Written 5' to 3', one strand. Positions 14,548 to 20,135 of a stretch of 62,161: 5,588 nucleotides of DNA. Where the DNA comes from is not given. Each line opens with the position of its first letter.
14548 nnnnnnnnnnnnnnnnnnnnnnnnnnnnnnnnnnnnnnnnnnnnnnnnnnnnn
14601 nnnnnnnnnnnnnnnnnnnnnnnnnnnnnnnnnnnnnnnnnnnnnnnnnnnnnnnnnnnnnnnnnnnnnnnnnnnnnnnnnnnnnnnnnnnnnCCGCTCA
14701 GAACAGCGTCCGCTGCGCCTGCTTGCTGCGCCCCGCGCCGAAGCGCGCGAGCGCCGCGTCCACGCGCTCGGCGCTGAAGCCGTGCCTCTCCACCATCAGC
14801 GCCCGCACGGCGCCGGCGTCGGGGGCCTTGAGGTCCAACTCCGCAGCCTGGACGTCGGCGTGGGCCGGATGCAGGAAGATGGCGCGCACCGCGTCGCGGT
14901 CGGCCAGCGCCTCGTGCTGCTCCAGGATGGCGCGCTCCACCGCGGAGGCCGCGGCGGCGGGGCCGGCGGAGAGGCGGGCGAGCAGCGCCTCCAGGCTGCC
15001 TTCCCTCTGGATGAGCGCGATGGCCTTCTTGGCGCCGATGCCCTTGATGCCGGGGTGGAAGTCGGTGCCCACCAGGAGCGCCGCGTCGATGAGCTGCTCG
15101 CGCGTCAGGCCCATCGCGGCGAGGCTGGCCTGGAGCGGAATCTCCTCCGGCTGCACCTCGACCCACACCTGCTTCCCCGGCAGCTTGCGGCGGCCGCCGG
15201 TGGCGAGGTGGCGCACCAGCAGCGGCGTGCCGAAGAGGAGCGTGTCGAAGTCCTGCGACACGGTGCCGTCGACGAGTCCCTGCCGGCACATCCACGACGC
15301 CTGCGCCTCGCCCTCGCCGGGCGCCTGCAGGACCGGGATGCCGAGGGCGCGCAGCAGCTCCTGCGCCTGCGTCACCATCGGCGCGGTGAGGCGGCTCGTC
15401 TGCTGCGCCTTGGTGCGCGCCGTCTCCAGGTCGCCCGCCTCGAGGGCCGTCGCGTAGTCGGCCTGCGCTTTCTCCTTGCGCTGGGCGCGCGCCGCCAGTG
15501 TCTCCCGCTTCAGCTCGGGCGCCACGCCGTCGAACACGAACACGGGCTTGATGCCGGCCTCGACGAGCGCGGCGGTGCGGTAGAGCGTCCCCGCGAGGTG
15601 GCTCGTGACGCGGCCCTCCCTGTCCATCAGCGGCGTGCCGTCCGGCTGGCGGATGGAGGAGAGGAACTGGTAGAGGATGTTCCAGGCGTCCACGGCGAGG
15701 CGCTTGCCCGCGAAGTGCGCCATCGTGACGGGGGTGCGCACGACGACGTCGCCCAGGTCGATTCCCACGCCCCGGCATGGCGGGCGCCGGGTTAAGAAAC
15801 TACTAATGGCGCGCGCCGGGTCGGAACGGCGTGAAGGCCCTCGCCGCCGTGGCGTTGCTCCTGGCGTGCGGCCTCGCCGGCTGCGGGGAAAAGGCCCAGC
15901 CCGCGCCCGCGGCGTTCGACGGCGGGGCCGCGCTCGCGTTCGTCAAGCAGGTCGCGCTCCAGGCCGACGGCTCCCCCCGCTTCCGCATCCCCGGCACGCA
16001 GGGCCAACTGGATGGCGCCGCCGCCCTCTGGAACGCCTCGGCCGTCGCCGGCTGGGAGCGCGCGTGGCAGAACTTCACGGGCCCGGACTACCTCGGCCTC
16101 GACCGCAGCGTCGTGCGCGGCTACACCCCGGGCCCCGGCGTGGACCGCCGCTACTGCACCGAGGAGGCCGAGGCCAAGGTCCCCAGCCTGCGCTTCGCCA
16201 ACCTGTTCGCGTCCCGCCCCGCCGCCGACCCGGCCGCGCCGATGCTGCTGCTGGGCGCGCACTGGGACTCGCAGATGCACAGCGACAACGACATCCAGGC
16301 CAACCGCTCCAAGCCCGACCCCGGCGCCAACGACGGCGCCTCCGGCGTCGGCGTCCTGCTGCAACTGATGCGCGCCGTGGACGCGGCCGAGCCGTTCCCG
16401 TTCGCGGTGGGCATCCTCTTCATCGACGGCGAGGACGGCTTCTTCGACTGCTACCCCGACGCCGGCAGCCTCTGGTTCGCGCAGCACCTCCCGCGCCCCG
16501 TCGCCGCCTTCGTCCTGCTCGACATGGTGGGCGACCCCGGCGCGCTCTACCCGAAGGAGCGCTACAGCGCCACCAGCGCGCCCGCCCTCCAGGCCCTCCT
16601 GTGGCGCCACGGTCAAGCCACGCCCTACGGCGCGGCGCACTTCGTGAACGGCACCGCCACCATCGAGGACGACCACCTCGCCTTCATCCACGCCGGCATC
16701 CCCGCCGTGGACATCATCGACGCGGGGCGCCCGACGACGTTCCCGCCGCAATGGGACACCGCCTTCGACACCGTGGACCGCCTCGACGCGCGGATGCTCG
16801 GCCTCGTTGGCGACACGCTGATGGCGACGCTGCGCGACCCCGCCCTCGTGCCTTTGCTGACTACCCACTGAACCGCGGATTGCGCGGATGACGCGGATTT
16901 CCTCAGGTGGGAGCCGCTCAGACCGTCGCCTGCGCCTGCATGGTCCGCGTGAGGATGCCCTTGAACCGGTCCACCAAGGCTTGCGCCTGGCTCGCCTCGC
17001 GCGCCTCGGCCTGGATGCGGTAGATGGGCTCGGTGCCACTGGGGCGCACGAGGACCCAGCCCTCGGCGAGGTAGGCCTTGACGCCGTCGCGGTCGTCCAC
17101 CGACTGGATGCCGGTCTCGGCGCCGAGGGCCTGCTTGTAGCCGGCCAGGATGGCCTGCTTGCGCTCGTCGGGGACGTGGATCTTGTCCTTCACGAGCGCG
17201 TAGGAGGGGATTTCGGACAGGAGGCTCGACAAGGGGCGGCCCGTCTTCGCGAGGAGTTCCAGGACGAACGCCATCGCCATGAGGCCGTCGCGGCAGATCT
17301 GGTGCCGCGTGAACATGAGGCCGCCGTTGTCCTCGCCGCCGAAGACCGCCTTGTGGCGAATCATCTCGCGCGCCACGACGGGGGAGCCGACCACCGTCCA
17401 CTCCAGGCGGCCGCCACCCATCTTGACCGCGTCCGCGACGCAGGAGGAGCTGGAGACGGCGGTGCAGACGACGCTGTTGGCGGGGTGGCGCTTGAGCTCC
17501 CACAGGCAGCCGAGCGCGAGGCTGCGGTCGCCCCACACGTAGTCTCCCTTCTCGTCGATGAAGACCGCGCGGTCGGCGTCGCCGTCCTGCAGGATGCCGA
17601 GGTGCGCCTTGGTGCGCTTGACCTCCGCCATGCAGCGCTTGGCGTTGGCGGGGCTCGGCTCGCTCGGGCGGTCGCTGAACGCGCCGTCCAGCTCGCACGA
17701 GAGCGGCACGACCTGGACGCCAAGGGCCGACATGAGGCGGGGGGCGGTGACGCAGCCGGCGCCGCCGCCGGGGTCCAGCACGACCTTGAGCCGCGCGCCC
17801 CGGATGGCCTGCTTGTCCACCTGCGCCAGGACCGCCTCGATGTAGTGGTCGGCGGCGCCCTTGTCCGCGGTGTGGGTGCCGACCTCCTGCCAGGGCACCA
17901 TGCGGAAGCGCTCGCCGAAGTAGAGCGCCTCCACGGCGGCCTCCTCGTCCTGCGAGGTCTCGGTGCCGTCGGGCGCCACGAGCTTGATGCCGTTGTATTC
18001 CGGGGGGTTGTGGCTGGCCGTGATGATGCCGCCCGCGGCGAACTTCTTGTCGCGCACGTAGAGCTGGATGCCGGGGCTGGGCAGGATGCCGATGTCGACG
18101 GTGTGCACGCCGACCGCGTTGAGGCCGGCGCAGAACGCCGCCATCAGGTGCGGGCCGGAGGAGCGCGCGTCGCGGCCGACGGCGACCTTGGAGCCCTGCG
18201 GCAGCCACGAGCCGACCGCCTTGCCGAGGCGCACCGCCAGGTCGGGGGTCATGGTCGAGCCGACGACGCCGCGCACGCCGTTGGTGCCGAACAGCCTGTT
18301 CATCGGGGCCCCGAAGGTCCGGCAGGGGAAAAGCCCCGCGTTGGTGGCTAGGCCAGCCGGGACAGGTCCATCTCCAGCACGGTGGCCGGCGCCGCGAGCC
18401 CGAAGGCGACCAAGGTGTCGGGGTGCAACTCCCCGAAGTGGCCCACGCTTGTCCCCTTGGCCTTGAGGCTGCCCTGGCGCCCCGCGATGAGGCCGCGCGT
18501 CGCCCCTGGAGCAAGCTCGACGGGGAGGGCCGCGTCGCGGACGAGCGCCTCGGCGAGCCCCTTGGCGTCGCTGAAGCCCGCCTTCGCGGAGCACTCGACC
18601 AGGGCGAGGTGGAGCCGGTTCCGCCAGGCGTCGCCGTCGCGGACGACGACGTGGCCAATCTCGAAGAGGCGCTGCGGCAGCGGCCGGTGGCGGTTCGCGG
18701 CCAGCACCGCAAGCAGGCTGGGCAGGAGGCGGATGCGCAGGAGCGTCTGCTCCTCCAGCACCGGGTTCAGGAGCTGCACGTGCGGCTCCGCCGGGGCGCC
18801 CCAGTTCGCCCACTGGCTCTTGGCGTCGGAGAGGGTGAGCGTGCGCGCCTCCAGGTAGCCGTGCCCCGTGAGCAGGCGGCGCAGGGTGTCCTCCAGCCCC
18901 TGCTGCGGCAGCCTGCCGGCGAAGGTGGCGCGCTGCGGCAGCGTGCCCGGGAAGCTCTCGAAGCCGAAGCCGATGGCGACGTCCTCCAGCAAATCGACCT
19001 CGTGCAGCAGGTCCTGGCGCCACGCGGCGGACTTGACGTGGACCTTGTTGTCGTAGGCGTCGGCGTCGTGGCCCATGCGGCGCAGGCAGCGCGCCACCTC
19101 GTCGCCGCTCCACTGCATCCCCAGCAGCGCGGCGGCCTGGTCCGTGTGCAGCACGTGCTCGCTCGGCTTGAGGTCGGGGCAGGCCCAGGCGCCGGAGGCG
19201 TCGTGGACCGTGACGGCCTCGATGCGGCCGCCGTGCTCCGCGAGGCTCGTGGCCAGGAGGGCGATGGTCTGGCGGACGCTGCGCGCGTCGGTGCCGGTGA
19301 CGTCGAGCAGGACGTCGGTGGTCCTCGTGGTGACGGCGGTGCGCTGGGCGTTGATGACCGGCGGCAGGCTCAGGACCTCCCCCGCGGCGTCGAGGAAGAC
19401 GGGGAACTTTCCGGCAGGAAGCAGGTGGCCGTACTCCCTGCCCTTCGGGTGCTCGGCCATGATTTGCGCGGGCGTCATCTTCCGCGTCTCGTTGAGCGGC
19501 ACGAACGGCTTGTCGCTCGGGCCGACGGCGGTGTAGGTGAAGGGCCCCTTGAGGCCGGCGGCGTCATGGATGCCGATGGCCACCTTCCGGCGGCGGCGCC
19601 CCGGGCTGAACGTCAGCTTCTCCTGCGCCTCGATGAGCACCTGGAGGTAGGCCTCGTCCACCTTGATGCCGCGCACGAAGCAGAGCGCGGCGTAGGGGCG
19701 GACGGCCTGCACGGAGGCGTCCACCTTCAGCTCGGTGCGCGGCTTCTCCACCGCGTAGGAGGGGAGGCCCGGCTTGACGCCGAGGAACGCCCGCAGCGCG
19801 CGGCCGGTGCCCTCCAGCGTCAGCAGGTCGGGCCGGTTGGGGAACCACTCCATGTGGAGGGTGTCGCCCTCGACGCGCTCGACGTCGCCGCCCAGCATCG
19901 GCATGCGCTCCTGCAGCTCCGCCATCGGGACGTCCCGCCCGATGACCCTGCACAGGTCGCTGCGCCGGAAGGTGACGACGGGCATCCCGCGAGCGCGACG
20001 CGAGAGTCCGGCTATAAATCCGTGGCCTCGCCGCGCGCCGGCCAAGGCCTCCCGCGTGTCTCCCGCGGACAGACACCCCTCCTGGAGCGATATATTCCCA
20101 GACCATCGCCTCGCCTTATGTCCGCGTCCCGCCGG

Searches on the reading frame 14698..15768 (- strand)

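Call 33: search_protein_families(library=pfam, proteins=[window:14698-15768:-])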
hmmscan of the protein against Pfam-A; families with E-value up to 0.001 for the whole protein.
window:14698-15768:- (356 aa): 3 families
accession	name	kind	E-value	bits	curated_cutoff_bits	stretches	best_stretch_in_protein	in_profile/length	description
PF00867.23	XPG_I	-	1.1e-25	90.2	24.9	1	143-236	1-89/89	XPG I-region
PF00752.23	XPG_N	-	4.2e-20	72.5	22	1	13-100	18-100/101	XPG N-terminal domain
PF01367.25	5_3_exonuc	-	1.2e-08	35.8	40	1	222-289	2-68/97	5'-3' exonuclease, C-terminal SAM fold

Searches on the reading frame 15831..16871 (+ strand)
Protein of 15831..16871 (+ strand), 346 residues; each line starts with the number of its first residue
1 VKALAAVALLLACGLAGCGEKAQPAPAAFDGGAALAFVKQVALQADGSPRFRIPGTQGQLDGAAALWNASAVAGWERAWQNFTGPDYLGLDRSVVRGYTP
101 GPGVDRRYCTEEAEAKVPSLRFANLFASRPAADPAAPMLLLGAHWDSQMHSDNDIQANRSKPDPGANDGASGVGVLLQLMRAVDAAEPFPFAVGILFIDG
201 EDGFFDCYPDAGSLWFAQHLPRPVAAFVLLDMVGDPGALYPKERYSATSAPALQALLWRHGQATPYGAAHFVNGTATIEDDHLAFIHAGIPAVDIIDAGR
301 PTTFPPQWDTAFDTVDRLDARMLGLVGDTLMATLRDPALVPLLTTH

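Call 13: search_protein_families(library=pfam, proteins=[window:15831-16871:+])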
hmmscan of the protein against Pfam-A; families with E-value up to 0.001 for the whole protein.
window:15831-16871:+ (346 aa): 1 family
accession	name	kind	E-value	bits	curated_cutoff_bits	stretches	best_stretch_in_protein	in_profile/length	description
PF04389.22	Peptidase_M28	-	1e-27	97.6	21.3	1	124-332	1-191/193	Peptidase family M28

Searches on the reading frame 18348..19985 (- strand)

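Call 33: search_protein_families(library=pfam, proteins=[window:18348-19985:-])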
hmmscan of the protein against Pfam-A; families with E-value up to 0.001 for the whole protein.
window:18348-19985:- (545 aa): 3 families
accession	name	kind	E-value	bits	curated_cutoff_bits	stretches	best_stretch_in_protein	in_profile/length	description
PF17759.6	tRNA_synthFbeta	-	2.7e-39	135.3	22.4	1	346-541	2-214/214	Phenylalanyl tRNA synthetase beta chain CLM domain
PF03484.21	B5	-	1.3e-18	67.4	28.6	1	279-342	3-67/67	tRNA synthetase B5 domain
PF03483.22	B3_4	-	1.9e-08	34.5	29.3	1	135-242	51-137/174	B3/4 domain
